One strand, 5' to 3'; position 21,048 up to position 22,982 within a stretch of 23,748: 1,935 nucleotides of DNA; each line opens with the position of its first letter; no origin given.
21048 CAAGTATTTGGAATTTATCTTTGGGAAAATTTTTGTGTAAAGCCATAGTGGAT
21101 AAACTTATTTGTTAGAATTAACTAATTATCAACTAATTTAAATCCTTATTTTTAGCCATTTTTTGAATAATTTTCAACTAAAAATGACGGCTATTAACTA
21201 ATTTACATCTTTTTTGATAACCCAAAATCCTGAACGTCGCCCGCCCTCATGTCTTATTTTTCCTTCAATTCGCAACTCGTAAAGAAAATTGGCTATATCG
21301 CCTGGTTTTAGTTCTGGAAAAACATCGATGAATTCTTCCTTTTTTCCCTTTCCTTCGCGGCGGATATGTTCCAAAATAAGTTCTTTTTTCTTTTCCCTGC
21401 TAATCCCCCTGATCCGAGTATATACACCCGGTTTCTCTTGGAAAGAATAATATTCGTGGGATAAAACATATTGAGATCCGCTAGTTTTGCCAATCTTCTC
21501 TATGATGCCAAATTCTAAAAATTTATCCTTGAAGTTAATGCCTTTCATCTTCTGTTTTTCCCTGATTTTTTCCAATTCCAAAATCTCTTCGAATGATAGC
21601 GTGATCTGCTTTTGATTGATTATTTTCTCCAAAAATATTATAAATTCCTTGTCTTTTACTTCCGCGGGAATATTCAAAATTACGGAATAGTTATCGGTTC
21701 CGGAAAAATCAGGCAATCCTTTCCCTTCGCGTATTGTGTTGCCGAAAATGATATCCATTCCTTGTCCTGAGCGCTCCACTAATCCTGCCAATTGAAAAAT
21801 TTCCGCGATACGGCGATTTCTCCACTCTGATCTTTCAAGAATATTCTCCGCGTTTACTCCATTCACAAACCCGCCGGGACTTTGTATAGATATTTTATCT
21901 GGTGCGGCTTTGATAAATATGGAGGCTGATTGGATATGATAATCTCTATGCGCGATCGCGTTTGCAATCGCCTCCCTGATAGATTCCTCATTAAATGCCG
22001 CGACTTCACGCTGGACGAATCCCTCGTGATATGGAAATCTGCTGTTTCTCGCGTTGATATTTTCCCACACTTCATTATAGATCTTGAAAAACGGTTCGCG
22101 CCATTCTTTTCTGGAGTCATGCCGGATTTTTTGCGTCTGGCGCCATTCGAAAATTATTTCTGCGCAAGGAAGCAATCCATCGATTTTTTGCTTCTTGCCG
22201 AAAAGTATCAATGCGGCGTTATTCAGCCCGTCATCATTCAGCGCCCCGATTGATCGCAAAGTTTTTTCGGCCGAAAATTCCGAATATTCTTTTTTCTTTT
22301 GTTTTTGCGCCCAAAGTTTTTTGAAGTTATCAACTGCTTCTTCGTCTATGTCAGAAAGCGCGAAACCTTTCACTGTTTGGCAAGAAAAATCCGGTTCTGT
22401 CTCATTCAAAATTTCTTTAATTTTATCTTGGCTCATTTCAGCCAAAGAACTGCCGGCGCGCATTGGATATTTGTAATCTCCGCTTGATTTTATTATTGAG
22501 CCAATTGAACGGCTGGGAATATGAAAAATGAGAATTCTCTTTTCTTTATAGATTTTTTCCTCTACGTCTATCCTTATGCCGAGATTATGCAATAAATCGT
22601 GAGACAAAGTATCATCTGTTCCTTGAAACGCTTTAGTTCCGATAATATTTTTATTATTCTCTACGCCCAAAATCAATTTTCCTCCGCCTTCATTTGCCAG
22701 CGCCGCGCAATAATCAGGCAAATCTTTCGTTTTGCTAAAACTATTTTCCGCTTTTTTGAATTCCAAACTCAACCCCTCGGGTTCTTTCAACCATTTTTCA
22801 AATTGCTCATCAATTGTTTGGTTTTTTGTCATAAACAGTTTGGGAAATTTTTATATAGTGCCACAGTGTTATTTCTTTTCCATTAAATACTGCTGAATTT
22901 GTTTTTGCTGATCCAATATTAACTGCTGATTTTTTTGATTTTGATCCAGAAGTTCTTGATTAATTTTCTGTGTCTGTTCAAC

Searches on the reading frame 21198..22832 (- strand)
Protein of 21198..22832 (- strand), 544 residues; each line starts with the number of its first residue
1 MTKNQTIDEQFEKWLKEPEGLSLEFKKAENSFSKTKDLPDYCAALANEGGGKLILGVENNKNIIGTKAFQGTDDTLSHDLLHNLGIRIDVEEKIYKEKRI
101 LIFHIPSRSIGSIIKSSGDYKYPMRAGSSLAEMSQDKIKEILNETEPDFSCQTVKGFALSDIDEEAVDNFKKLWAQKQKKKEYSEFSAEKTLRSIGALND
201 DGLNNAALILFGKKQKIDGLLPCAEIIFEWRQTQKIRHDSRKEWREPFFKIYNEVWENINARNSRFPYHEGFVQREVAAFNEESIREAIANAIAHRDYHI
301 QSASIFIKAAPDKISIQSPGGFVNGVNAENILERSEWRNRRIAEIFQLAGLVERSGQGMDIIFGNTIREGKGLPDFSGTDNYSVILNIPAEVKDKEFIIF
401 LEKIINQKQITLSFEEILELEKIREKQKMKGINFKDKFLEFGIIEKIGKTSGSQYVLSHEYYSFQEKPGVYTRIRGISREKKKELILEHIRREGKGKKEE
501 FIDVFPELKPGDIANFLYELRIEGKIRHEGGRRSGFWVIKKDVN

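Call 65: search_protein_families(library=pfam, proteins=[window:21198-22832:-], max_evalue=0.00001)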
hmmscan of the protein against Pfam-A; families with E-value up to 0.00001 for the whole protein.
window:21198-22832:- (544 aa): 2 families
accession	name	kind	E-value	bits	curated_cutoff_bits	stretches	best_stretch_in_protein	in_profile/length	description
PF13749.12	HATPase_c_4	-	5.7e-13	49.1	26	1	304-381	3-83/89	Putative ATP-dependent DNA helicase recG C-terminal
PF04326.19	SLFN_AlbA_2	-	1.6e-12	48.4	25.3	1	19-130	1-114/118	Schlafen, AlbA_2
